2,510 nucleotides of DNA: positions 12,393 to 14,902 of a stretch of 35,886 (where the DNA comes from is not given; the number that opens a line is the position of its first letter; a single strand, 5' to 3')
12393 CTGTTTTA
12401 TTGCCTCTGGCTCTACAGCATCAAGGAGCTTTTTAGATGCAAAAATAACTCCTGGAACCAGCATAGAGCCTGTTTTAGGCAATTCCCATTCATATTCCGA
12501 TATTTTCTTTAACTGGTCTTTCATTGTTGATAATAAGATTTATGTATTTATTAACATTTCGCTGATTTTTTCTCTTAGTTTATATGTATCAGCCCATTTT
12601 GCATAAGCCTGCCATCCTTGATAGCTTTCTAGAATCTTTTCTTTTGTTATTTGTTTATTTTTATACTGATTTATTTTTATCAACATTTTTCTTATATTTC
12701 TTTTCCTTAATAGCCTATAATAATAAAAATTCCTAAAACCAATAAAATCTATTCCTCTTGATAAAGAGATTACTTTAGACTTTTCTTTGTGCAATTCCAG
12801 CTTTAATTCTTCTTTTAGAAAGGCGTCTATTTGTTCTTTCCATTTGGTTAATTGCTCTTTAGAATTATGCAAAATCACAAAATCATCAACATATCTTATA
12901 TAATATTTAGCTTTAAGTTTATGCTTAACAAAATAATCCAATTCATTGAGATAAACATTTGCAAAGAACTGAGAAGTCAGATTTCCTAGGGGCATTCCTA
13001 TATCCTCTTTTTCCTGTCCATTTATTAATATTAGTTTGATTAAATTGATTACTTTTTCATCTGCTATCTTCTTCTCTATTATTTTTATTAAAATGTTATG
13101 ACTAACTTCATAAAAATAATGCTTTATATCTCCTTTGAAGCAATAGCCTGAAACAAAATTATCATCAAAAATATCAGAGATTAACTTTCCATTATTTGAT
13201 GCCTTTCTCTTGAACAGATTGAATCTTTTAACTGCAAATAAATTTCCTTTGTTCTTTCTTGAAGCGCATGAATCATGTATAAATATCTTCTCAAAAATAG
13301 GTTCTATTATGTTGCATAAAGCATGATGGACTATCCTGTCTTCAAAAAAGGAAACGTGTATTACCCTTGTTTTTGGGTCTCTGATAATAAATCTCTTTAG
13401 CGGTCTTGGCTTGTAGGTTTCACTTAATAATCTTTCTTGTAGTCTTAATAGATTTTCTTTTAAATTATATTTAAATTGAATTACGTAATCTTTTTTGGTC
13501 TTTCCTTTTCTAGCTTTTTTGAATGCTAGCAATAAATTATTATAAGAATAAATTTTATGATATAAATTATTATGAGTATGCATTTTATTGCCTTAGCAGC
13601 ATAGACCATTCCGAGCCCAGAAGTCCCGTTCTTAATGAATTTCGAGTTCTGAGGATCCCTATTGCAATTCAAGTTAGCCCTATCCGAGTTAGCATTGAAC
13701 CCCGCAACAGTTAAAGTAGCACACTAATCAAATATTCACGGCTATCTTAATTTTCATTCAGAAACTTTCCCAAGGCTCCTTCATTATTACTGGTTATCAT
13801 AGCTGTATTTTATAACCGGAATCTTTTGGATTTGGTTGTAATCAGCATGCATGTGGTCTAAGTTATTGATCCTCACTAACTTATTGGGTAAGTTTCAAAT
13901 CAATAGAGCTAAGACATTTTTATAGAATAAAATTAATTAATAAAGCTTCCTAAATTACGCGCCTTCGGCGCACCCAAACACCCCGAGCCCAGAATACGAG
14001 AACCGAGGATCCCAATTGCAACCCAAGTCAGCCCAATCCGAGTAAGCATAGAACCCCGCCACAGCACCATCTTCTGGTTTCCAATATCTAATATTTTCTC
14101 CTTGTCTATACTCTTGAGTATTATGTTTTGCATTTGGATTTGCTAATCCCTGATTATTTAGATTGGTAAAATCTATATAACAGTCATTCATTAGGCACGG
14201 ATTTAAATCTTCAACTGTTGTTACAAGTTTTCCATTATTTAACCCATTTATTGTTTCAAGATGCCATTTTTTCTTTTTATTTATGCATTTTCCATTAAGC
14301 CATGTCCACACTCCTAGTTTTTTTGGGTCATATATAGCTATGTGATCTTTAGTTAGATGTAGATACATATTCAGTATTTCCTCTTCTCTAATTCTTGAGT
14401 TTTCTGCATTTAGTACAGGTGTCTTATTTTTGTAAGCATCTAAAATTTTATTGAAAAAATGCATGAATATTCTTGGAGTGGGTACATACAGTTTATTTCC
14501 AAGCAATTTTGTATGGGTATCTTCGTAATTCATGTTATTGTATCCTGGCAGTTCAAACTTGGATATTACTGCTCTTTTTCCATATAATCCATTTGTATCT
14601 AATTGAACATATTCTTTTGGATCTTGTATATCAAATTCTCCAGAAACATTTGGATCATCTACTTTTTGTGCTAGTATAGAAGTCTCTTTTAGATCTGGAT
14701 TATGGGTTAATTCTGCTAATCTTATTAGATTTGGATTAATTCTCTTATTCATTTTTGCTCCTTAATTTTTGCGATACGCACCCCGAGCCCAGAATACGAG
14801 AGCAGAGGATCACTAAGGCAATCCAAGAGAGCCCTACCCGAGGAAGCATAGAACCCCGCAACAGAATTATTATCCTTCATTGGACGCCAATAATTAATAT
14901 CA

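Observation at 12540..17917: DGR with one TR and three adenine-mutagenised VRs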

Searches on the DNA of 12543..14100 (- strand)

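Call 12: search_rna_families(source=window, start=13400, end=14100, threshold=evalue, max_evalue=1, show_alignments=3)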
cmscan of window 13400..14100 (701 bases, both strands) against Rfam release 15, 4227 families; matches with E-value up to 1: 1.
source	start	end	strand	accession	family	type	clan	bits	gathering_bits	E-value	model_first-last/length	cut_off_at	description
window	13711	13914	-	RF03019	RT-16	Gene; sRNA;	-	69.7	50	1.1e-10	1-158/158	no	RT-16 RNA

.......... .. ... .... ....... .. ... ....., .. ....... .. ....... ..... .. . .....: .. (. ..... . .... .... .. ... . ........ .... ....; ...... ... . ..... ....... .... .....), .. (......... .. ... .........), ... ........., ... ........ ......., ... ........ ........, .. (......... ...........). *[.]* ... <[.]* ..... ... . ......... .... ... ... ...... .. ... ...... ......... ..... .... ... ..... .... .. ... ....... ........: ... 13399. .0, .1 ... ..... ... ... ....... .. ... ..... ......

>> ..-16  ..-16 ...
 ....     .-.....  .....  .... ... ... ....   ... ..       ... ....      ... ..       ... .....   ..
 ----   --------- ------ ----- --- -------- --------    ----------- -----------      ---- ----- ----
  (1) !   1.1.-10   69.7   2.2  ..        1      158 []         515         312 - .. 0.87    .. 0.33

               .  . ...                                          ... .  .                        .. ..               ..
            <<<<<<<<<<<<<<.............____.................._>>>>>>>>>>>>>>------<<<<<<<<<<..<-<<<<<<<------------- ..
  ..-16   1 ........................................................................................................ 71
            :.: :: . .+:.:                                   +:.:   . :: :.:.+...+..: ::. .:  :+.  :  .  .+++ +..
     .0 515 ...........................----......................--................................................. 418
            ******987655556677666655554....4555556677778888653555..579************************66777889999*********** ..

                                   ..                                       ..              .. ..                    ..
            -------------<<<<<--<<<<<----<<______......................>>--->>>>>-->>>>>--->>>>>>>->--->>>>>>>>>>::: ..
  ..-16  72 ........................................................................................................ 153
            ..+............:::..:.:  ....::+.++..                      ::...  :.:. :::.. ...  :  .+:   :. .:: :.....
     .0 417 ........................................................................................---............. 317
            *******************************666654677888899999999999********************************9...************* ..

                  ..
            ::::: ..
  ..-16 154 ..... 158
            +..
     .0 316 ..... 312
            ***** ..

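Call 25: search_rna_families(sources=[L001, L045, L005, L006, L009, L010, L012, L019, L020, L022, L023, L025, L028, L030, L032, L033, L034, L035, L038, L044], threshold=gathering)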
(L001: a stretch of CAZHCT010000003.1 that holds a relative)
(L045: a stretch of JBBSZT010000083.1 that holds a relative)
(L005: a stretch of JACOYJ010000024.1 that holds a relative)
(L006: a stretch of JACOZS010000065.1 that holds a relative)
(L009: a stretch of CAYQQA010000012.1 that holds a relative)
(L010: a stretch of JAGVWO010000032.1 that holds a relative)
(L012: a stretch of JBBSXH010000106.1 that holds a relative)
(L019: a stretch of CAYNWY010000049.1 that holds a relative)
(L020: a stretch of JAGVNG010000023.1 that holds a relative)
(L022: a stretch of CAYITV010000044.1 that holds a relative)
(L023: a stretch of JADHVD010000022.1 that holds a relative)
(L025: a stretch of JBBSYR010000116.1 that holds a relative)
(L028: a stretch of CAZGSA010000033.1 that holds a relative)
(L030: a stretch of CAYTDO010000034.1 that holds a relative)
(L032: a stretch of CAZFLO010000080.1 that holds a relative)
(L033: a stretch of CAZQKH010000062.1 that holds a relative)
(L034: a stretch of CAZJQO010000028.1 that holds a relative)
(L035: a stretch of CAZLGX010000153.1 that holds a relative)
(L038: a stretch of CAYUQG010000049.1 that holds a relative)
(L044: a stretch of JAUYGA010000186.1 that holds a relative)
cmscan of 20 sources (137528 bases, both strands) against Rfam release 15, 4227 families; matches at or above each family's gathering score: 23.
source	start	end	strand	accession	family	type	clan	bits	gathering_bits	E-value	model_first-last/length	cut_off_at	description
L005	2615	2753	+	RF03019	RT-16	Gene; sRNA;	-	113.1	50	2.5e-17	1-158/158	no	RT-16 RNA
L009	8970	9118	-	RF03019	RT-16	Gene; sRNA;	-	106.1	50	6.8e-16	1-158/158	no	RT-16 RNA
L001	9723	9881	+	RF03019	RT-16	Gene; sRNA;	-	102.2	50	4.3e-15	1-158/158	no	RT-16 RNA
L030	4605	4780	+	RF03019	RT-16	Gene; sRNA;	-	89.5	50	1.8e-12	1-158/158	no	RT-16 RNA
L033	391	541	+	RF03019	RT-16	Gene; sRNA;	-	88.3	50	3.2e-12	1-158/158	no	RT-16 RNA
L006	367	550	+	RF03019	RT-16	Gene; sRNA;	-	86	50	9.3e-12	1-158/158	no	RT-16 RNA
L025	1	134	+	RF03019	RT-16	Gene; sRNA;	-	83.5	50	3.1e-11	34-158/158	5'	RT-16 RNA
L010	1181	1314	+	RF03019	RT-16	Gene; sRNA;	-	83.3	50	3.4e-11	1-158/158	no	RT-16 RNA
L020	255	471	+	RF03019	RT-16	Gene; sRNA;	-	79.9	50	1.7e-10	1-158/158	no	RT-16 RNA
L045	742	946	+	RF03019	RT-16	Gene; sRNA;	-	78.1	50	3.9e-10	1-158/158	no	RT-16 RNA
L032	2777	2890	-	RF03019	RT-16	Gene; sRNA;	-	78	50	4.3e-10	1-158/158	no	RT-16 RNA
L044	29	190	+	RF03019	RT-16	Gene; sRNA;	-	73.9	50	3e-09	1-158/158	no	RT-16 RNA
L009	4953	5024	-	RF00005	tRNA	Gene; tRNA;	CL00001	72.6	29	1.3e-13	1-71/71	no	tRNA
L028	7821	7991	+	RF03019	RT-16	Gene; sRNA;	-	71.9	50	7.5e-09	1-158/158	no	RT-16 RNA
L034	4740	4946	+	RF03019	RT-16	Gene; sRNA;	-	70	50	1.9e-08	1-158/158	no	RT-16 RNA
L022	230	382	+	RF03019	RT-16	Gene; sRNA;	-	69.9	50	1.9e-08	1-158/158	no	RT-16 RNA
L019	3547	3751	+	RF03019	RT-16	Gene; sRNA;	-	68.2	50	4.4e-08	1-158/158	no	RT-16 RNA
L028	3601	3857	-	RF01854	Bacteria_large_SRP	Gene;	CL00003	63.3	60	9.1e-07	1-256/256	no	Bacterial large signal recognition particle RNA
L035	1626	1782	+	RF03019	RT-16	Gene; sRNA;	-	61.9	50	8.7e-07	1-158/158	no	RT-16 RNA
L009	7660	7731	-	RF00005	tRNA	Gene; tRNA;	CL00001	61.3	29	1.7e-10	1-71/71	no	tRNA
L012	322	517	+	RF03019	RT-16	Gene; sRNA;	-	60.4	50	1.8e-06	1-158/158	no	RT-16 RNA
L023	868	1092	+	RF03019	RT-16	Gene; sRNA;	-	56.4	50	1.2e-05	1-158/158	no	RT-16 RNA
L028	4266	4349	-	RF00005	tRNA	Gene; tRNA;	CL00001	54.1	29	1.5e-08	1-71/71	no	tRNA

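Call 98: search_rna_families(sources=[L014, L026, L080, L082, L031, L036, L058, L109, L112, L083], threshold=gathering)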
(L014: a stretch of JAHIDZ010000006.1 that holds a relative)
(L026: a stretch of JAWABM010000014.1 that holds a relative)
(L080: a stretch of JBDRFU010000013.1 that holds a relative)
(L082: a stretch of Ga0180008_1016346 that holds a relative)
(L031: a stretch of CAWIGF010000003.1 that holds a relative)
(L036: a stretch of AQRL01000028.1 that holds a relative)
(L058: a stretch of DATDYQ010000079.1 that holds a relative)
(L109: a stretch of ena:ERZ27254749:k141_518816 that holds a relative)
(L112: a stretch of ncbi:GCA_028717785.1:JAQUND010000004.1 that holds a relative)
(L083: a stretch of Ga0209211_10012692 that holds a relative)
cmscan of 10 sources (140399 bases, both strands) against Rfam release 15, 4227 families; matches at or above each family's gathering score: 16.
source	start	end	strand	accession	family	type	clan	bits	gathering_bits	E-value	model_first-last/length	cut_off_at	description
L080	417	3808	+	RF02540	LSU_rRNA_archaea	Gene; rRNA;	CL00112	2248.6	50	0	1-2987/2987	no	Archaeal large subunit ribosomal RNA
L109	3038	3172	+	RF03019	RT-16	Gene; sRNA;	-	98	50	3.2e-14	1-158/158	no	RT-16 RNA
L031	9703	9870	+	RF03019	RT-16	Gene; sRNA;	-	86.5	50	7.5e-12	1-158/158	no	RT-16 RNA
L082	1470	1653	+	RF03019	RT-16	Gene; sRNA;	-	86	50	9.7e-12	1-158/158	no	RT-16 RNA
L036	1460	1648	+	RF03019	RT-16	Gene; sRNA;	-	82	50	6.5e-11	1-158/158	no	RT-16 RNA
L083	5534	5781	+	RF03019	RT-16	Gene; sRNA;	-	75.4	50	1.5e-09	1-158/158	no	RT-16 RNA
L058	9691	9871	+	RF03019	RT-16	Gene; sRNA;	-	71.5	50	9.5e-09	1-158/158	no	RT-16 RNA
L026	5165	5292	+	RF03019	RT-16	Gene; sRNA;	-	67.4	50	6.7e-08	1-158/158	no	RT-16 RNA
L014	9681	9810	+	RF03019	RT-16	Gene; sRNA;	-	64.6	50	2.5e-07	1-158/158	no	RT-16 RNA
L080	9623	9853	+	RF03019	RT-16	Gene; sRNA;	-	63.6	50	4e-07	1-158/158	no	RT-16 RNA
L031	13799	13883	-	RF00005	tRNA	Gene; tRNA;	CL00001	59.6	29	4.9e-10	1-71/71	no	tRNA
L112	380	476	-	RF00005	tRNA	Gene; tRNA;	CL00001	58.2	29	1.2e-09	1-71/71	no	tRNA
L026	2651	2721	+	RF00005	tRNA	Gene; tRNA;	CL00001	56.3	29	3.9e-09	1-71/71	no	tRNA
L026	2520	2603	+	RF00005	tRNA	Gene; tRNA;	CL00001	55.7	29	5.8e-09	1-71/71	no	tRNA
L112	7714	7891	+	RF03019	RT-16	Gene; sRNA;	-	54.8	50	2.6e-05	1-158/158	no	RT-16 RNA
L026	13418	13536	+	RF00005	tRNA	Gene; tRNA;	CL00001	47.8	29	8.7e-07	1-71/71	no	tRNA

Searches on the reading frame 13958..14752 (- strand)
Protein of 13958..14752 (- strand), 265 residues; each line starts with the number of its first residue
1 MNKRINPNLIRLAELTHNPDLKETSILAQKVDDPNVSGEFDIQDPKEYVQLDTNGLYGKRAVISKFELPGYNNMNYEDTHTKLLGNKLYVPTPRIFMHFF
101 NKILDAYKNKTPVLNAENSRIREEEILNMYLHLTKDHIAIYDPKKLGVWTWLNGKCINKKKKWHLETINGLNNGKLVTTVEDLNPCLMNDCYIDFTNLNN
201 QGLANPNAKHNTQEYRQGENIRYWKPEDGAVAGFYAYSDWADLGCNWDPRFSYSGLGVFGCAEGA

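Call 7: search_protein_families(library=pfam, proteins=[window:13958-14752:-], max_evalue=0.01)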
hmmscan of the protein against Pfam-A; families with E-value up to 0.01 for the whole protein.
window:13958-14752:- (265 aa): 0 families

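Call 21: search_protein_families(library=ncbifam, proteins=[window:13958-14752:-], max_evalue=0.1)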
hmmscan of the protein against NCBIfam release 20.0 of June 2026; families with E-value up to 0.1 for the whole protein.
window:13958-14752:- (265 aa): 1 family
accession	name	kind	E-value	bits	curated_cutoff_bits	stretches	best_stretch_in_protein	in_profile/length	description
NF041749.1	Drt4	equivalog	0.041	12.9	450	1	69-125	52-108/489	antiviral reverse transcriptase Drt4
